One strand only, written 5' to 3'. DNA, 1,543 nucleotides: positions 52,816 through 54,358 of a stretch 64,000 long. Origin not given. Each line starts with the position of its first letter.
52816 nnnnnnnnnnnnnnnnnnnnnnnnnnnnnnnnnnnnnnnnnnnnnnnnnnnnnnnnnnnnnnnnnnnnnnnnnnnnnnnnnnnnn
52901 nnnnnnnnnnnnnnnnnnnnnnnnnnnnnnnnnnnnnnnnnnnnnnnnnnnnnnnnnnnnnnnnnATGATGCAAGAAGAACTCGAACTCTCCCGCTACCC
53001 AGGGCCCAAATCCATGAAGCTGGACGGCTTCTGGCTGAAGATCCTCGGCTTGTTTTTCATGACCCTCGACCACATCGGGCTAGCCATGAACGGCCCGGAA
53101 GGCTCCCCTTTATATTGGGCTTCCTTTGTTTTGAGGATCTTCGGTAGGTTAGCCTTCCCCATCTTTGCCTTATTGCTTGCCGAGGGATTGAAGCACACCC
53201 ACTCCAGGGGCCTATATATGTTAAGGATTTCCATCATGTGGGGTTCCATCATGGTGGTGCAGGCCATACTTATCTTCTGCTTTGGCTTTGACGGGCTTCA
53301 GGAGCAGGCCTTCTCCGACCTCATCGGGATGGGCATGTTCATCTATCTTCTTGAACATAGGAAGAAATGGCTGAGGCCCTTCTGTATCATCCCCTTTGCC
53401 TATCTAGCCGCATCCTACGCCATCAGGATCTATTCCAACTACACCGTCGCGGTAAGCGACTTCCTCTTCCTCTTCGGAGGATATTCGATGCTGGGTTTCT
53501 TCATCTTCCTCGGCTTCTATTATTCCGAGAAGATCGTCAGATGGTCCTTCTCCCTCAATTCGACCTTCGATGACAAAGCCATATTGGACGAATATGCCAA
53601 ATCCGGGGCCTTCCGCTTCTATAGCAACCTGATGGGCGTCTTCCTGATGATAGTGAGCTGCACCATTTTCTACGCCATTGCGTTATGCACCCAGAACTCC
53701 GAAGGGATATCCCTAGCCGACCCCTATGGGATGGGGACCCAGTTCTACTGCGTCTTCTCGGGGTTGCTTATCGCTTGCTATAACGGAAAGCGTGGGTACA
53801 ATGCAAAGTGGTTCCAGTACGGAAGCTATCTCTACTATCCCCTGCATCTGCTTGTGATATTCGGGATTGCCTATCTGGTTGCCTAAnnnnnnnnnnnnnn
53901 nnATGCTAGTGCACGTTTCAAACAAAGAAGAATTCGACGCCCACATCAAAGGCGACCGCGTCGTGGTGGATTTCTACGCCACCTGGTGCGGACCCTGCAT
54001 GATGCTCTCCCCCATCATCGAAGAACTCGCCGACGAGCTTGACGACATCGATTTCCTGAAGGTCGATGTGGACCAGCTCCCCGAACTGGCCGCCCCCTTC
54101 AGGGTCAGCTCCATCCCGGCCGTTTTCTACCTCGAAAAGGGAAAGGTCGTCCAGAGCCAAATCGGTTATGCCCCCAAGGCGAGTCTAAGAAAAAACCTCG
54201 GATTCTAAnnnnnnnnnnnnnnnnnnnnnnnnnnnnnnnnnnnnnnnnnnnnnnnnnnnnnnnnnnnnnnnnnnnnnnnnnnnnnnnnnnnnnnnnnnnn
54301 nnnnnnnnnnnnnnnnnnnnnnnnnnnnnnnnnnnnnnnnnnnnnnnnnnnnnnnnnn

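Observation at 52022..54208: Divergent zinc-ribbon-CPBP protease / TraX / thioredoxin module adjacent to the giant protein gene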

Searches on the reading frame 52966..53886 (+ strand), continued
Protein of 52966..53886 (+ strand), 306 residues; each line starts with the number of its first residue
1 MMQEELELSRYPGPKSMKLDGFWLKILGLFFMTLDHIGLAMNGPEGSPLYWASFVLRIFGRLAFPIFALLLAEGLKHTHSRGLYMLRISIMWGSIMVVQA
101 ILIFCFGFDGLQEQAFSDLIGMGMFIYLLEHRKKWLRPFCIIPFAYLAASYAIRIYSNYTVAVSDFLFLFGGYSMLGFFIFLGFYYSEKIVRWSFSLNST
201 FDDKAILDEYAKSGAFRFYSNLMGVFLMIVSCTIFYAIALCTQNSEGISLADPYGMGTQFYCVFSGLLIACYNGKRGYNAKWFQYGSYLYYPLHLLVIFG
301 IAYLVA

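Call 57: fold_search(model_id=the predicted structure, library=pdb)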
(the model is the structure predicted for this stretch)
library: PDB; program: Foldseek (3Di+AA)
matches with E <= 10: 398; with E <= 0.001: 0
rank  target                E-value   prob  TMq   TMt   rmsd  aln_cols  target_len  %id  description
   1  8e6l                  1.0e-01  0.13  0.12  0.11  18.8       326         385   12  X-ray structure of the Deinococcus radiodurans Nramp/MntH divalent transition metal transporter D296A mutant in an inwar (released 2023-05-03)
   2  8e6m                  1.4e-01  0.18  0.17  0.15  18.2       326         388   14  X-ray structure of the Deinococcus radiodurans Nramp/MntH divalent transition metal transporter WT in an inward-open, ca (released 2023-05-03)
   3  8ont_A                3.1e-01  0.11  0.14  0.11  17.0       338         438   13  Structure of Setaria italica NRAT in complex with a nanobody (released 2023-04-12)
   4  9cur_C                3.8e-01  0.08  0.12  0.08  22.5       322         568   13  BmrCD in the inward-facing conformation bound to Hoechsts and lipids (released 2025-08-13)
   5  4l6r                  4.1e-01  0.20  0.19  0.16  22.3       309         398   14  Structure of the class B human glucagon G protein coupled receptor (released 2013-07-24)
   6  3m72                  4.5e-01  0.14  0.16  0.16  20.7       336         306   14  Crystal Structure of Plant SLAC1 homolog TehA (released 2010-05-12)
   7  8deu_A                4.9e-01  0.33  0.19  0.08  17.0       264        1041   12  Cryo-electron microscopy structure of Neisseria gonorrhoeae multidrug efflux pump MtrD with CASP peptide complex (released 2022-09-14)
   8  8en9                  5.6e-01  0.20  0.20  0.20  20.9       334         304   12  TehA native-SAD structure determined at 5 keV with a helium environment (released 2022-11-02)
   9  3m7c                  6.4e-01  0.13  0.16  0.16  20.5       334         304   12  Crystal Structure of Plant SLAC1 homolog TehA (released 2010-05-12)
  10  8deu_C                6.9e-01  0.33  0.20  0.08  12.8       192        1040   18  Cryo-electron microscopy structure of Neisseria gonorrhoeae multidrug efflux pump MtrD with CASP peptide complex (released 2022-09-14)
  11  8wcw_A                6.9e-01  0.13  0.18  0.12  20.0       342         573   10  Cryo-EM structure of MsRv1273c/72c from Mycobacterium smegmatis in the IFapo state (released 2025-03-26)
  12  7zdr_C                6.9e-01  0.09  0.17  0.11  25.6       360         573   11  IF(apo/as isolated) conformation of CydDC mutant (H85A.C) in AMP-PNP(CydD) bound state (Dataset-16) (released 2023-04-19)
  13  4mrn_A                7.2e-01  0.21  0.22  0.13  21.3       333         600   11  Structure of a bacterial Atm1-family ABC transporter (released 2014-03-19)
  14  3m74                  7.2e-01  0.11  0.16  0.16  20.5       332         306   13  Crystal Structure of Plant SLAC1 homolog TehA (released 2010-05-12)
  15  7kjd                  7.9e-01  0.16  0.22  0.21  16.4       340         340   12  F96M epi-isozizaene synthase: complex with 3 Mg2+ and risedronate (released 2020-12-16)
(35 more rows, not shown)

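Call 68: search_protein_families(library=padloc, proteins=[window:52966-53886:+], max_evalue=0.01)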
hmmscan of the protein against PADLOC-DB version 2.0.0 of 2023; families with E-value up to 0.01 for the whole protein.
window:52966-53886:+ (306 aa): 0 families

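Call 70: find_encoding_contigs(protein=P0117, flank=5000, max_places=2)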
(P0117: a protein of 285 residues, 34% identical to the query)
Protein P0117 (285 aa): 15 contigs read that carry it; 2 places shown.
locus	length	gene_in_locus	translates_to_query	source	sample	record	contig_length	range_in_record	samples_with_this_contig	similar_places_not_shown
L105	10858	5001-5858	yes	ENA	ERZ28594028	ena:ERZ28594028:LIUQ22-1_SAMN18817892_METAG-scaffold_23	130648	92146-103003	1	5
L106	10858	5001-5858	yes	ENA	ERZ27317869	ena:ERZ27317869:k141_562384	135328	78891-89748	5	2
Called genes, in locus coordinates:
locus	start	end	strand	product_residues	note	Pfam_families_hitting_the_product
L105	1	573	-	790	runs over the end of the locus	PF12705:PDDEXK_1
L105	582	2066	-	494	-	PF00370:FGGY_N, PF02782:FGGY_C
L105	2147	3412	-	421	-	PF05195:AMP_N, PF00557:Peptidase_M24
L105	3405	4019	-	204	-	PF01205:Impact_N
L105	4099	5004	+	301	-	PF02517:Rce1-like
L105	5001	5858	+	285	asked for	PF05857:TraX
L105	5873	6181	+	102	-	PF00085:Thioredoxin, PF14595:Thioredoxin_9, PF13098:Thioredoxin_2 (weak)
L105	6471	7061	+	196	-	PF01725:Ham1p_like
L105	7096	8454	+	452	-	PF07690:MFS_1, PF13347:MFS_2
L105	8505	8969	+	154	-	-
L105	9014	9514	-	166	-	PF21095:CarD_C (weak)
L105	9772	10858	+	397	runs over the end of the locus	PF01734:Patatin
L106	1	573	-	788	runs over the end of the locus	PF12705:PDDEXK_1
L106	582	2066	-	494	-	PF00370:FGGY_N, PF02782:FGGY_C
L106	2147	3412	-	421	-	PF05195:AMP_N, PF00557:Peptidase_M24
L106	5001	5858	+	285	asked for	PF05857:TraX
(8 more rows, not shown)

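Call 71: find_encoding_contigs(protein=P0107, flank=5000, max_places=2)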
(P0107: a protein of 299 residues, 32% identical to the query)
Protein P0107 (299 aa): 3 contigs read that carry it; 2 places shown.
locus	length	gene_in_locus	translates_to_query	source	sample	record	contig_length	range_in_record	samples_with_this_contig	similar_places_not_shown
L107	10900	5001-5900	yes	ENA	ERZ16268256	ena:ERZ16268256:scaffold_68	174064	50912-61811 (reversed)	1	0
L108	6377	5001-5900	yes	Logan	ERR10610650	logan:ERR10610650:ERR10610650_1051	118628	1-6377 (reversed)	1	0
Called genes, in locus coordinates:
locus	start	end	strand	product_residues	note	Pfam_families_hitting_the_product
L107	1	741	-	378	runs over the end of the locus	PF18928:DUF5677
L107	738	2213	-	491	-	PF00370:FGGY_N, PF02782:FGGY_C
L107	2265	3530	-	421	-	PF05195:AMP_N, PF00557:Peptidase_M24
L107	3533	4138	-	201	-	PF01205:Impact_N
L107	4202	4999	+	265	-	PF02517:Rce1-like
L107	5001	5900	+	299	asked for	PF05857:TraX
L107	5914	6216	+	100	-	PF00085:Thioredoxin, PF14595:Thioredoxin_9 (weak), PF13098:Thioredoxin_2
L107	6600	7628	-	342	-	-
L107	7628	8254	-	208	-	PF08378:NERD (weak)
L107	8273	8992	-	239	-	PF01048:PNP_UDP_1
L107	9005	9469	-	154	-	PF06271:RDD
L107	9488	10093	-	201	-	PF12535:Nudix_N, PF00293:NUDIX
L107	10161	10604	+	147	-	-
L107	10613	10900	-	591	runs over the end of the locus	PF13522:GATase_6, PF13537:GATase_7, PF01380:SIS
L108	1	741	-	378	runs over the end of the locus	PF18928:DUF5677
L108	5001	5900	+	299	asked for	PF05857:TraX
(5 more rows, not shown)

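Call 76: find_related_loci(query=A4, collection=metagenome_contigs, flank=4000)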
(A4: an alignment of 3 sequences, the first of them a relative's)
Query A4 (236 aa) in metagenome_contigs; peptide patterns used: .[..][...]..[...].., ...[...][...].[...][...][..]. (x = any residue, [..] = any of these).
600 stretches matched a pattern (row limit reached: there are more); 389 encode a relative of the query (tblastn E <= 1e-3); the best 80 are kept; 80 distinct loci.
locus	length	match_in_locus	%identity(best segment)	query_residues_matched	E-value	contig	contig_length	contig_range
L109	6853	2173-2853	49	3-233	1e-67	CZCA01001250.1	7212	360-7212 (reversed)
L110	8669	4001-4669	41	3-231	1e-47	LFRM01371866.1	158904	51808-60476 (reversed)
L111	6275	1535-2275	38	3-236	1e-40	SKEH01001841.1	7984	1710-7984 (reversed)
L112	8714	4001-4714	34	2-235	2e-37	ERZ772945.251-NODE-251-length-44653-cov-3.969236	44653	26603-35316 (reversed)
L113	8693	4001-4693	34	1-227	7e-37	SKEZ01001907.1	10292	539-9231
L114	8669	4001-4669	36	3-236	2e-35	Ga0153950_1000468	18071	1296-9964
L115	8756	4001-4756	33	3-227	2e-35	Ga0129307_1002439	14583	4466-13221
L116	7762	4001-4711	37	4-233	5e-35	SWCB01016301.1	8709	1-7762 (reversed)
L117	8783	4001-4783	33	3-236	7e-35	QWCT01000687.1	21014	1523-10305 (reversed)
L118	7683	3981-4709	33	2-235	2e-34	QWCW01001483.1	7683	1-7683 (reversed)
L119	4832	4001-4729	34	2-235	1e-34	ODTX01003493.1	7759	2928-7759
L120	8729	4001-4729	33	2-235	2e-34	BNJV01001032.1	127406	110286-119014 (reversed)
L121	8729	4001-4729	33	2-235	2e-34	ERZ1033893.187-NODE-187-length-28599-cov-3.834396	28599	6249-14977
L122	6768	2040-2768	33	2-235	2e-34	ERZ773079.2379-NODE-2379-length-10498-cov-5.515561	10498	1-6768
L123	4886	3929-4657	33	2-235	2e-34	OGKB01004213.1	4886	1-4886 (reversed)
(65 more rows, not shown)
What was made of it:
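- Tried and rejected: A three-sequence alignment worked (call 76).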

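Call 81: search_protein_families(library=pfam, alignment_id=A5, max_evalue=0.001)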
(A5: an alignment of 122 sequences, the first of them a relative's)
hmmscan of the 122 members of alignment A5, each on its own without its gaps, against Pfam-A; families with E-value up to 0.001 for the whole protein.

A. member 1, L109:1237-1926:- (229 aa): 3 families
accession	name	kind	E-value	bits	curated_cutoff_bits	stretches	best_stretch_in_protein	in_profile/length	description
PF03315.21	SDH_beta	-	1.5e-13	51.8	26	1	16-81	8-78/155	Serine dehydratase beta chain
PF01842.31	ACT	-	3.8e-07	30.2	27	1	153-198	2-47/66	ACT domain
PF22629.2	ACT_AHAS_ss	-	2.5e-05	24.8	27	1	156-207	3-55/67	AHAS small subunit-like ACT domain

B. families by the number of members that match (of 122 scanned): 148 families (the first 25 are shown)
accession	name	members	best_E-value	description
PF00795.27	CN_hydrolase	8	4.4e-55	Carbon-nitrogen hydrolase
PF00072.30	Response_reg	7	3.9e-25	Response regulator receiver domain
PF00486.34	Trans_reg_C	7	6.4e-22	Transcriptional regulatory protein, C terminal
PF00005.33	ABC_tran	6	3.4e-37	ABC transporter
PF00702.32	Hydrolase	6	3.6e-19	haloacid dehalogenase-like hydrolase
PF13304.12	AAA_21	6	3.6e-07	AAA domain, putative AbiEii toxin, Type IV TA system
PF13555.12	AAA_29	5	6.6e-05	P-loop containing region of AAA domain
PF03193.22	RsgA_GTPase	4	0.00017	RsgA GTPase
PF13191.12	AAA_16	4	0.00017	AAA ATPase domain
PF05729.18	NACHT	4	0.00045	NACHT domain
PF00916.26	Sulfate_transp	3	3.9e-85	Sulfate permease family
PF08282.18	Hydrolase_3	3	9.5e-68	haloacid dehalogenase-like hydrolase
PF00122.25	E1-E2_ATPase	3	4.8e-53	E1-E2 ATPase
PF00689.26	Cation_ATPase_C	3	2.4e-45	Cation transporting ATPase, C-terminus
PF13246.12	Cation_ATPase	3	5.3e-19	Cation transport ATPase (P-type)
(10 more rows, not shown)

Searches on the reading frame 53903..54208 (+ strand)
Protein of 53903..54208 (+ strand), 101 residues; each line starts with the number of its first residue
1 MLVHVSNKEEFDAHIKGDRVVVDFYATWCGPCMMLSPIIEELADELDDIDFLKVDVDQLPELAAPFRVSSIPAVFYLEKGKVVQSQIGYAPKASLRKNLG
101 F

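Call 4: search_protein_families(library=pfam, proteins=[window:53903-54208:+], max_evalue=0.01)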
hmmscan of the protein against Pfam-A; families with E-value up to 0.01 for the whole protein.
window:53903-54208:+ (101 aa): 8 families
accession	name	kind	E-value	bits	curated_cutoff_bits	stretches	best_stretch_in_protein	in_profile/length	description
PF00085.26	Thioredoxin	-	5.3e-26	91.1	23.5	1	3-99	2-101/103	Thioredoxin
PF13098.12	Thioredoxin_2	-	2e-06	28.5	27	1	15-97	3-102/104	Thioredoxin-like domain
PF14595.12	Thioredoxin_9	-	5.1e-06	26.9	25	1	24-88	48-115/129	Thioredoxin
PF08534.16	Redoxin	-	5.3e-05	23.5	26.6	1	14-51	24-65/148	Redoxin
PF00578.27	AhpC-TSA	-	0.00014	22.2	26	1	14-87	22-98/124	AhpC/TSA family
PF13905.12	Thioredoxin_8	-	0.00037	21.2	27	1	18-58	2-45/94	Thioredoxin-like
PF13728.12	TraF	-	0.00075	19.8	23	1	13-81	125-203/224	F plasmid transfer operon protein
PF13192.12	Thioredoxin_3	-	0.0058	17.1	24.8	1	27-82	8-59/76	Thioredoxin domain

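Call 8: search_protein_families(library=ncbifam, proteins=[window:53903-54208:+], max_evalue=0.01)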
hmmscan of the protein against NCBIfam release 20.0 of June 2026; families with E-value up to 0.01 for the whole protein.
window:53903-54208:+ (101 aa): 15 families
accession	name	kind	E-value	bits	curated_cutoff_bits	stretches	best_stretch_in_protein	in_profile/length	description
TIGR01068.1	thioredoxin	equivalog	1.6e-29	102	96.8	1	7-98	2-96/101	thioredoxin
NF008229.0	PRK10996.1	equivalog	2.1e-20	72.9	125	1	7-97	41-133/141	thioredoxin TrxC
NF006898.0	PRK09381.1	equivalog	9.8e-17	61.3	138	1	9-97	11-102/109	thioredoxin TrxA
TIGR01126.1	pdi_dom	equivalog_domain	8.6e-14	51.7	107.2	1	7-83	2-84/105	protein disulfide-isomerase domain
NF047697.1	ThioredTrxAClost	equivalog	1.9e-12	47.2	140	1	7-85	5-86/105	thioredoxin TrxA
TIGR01130.1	ER_PDI_fam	subfamily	2e-11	44.1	344.25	1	4-84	4-89/476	protein disulfide-isomerase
NF002854.0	PRK03147.1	subfamily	1.4e-07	31.6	170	1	8-57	53-104/176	thiol-disulfide oxidoreductase ResA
NF041202.1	StoA_CxxC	exception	5.7e-07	29.6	210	1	15-46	50-81/163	endospore biogenesis thiol-disulfide oxidoreductase StoA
NF045694.1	seleno_TsoB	exception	6.8e-06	24.4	805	1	12-79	469-545/572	rhodanese/DsbD fusion-like selenoprotein TsoB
NF047696.1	ThlDiSintTplARhiz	equivalog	1.1e-05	25.3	230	1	13-56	93-136/219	thiol:disulfide interchange protein TlpA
TIGR00385.1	dsbE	subfamily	2.3e-05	24.1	123.15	1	11-45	57-91/173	DsbE family thiol:disulfide interchange protein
NF001419.0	PRK00293.1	subfamily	0.0013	17.4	330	1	13-80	473-548/574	protein-disulfide reductase DsbD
TIGR02187.2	PDO_seleno_TRX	equivalog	0.0015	18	185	1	13-81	13-82/209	protein disulfide oxidoreductase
TIGR02740.1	TraF-like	hypoth_equivalog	0.0046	16.3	232.25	0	6-60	158-211/276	TraF-like protein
NF041054.1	WAxxUGC_long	equivalog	0.0046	16.3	300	1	13-58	100-146/354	ResA-like WAxxUGC motif-containing protein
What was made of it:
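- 53903..54208 (+): Thioredoxin (TrxA type, WCGPC at about 53984-53998), 101 aa, with no signal peptide. It has its own Shine-Dalgarno AGGAGG at 53890-53895. TIGR01068 at 102 bits against a 96.8 cut-off, and PF00085 at E 5e-26 (calls 4, 8).
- Checked: Thioredoxin: 53903..54208 (+), 101 aa, above the TIGR01068 equivalog cut-off (102 against 96.8; call 8), with a WCGPC motif.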

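Call 10: find_encoding_contigs(protein=window:53903-54208:+, flank=10000, max_places=10)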
Protein window:53903-54208:+ (101 aa): 15 contigs read that carry it; 10 places shown.
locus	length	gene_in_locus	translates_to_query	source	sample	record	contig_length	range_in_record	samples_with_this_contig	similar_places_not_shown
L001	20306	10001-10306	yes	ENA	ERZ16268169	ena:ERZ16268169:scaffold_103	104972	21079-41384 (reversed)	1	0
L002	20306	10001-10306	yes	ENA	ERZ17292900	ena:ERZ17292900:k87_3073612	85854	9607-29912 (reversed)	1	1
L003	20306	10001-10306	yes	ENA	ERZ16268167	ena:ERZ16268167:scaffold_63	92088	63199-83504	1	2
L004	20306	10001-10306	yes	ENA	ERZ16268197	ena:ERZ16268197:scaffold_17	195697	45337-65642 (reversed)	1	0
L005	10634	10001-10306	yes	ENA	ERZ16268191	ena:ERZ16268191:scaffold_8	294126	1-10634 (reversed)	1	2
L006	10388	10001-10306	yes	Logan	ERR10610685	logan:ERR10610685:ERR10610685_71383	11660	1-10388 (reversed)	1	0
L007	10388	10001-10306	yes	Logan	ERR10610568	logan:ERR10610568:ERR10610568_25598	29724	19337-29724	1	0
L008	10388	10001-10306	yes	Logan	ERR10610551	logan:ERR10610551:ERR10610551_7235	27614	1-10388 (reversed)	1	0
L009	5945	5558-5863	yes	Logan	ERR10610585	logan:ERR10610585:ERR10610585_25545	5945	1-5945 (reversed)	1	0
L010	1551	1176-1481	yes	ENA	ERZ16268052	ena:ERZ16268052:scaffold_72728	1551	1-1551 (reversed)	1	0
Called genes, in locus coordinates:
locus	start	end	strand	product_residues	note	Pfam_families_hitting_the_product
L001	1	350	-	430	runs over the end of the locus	PF05195:AMP_N, PF00557:Peptidase_M24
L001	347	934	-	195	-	PF01205:Impact_N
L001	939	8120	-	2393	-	-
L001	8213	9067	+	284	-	PF02517:Rce1-like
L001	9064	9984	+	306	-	PF05857:TraX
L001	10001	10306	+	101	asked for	PF00085:Thioredoxin, PF14595:Thioredoxin_9 (weak), PF13098:Thioredoxin_2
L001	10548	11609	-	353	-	-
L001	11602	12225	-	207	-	-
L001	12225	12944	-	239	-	PF01048:PNP_UDP_1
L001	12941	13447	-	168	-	PF06271:RDD (weak)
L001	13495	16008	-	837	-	PF02463:SMC_N (faint), PF13558:SbcC_Walker_B (weak)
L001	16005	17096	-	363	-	PF00149:Metallophos, PF12850:Metallophos_2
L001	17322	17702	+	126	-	-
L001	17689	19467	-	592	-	PF13522:GATase_6, PF13537:GATase_7, PF01380:SIS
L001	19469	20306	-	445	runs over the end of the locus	PF02878:PGM_PMM_I, PF02879:PGM_PMM_II, PF02880:PGM_PMM_III, PF00408:PGM_PMM_IV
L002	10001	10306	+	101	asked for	PF00085:Thioredoxin, PF14595:Thioredoxin_9 (weak), PF13098:Thioredoxin_2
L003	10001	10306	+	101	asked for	PF00085:Thioredoxin, PF14595:Thioredoxin_9 (weak), PF13098:Thioredoxin_2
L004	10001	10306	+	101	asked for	PF00085:Thioredoxin, PF14595:Thioredoxin_9 (weak), PF13098:Thioredoxin_2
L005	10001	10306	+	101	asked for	PF00085:Thioredoxin, PF14595:Thioredoxin_9 (weak), PF13098:Thioredoxin_2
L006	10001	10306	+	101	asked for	PF00085:Thioredoxin, PF14595:Thioredoxin_9 (weak), PF13098:Thioredoxin_2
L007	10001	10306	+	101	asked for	PF00085:Thioredoxin, PF14595:Thioredoxin_9 (weak), PF13098:Thioredoxin_2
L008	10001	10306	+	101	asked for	PF00085:Thioredoxin, PF14595:Thioredoxin_9 (weak), PF13098:Thioredoxin_2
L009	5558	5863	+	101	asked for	PF00085:Thioredoxin, PF14595:Thioredoxin_9 (weak), PF13098:Thioredoxin_2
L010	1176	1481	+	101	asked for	PF00085:Thioredoxin, PF14595:Thioredoxin_9 (weak), PF13098:Thioredoxin_2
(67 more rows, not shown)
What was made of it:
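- Checked: Gene calls on near-identical metagenome contigs give the same three genes and the same starts (call 10).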

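Call 68: search_protein_families(library=padloc, proteins=[window:53903-54208:+], max_evalue=0.01)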
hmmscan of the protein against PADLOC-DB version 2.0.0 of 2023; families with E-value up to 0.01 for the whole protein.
window:53903-54208:+ (101 aa): 0 families
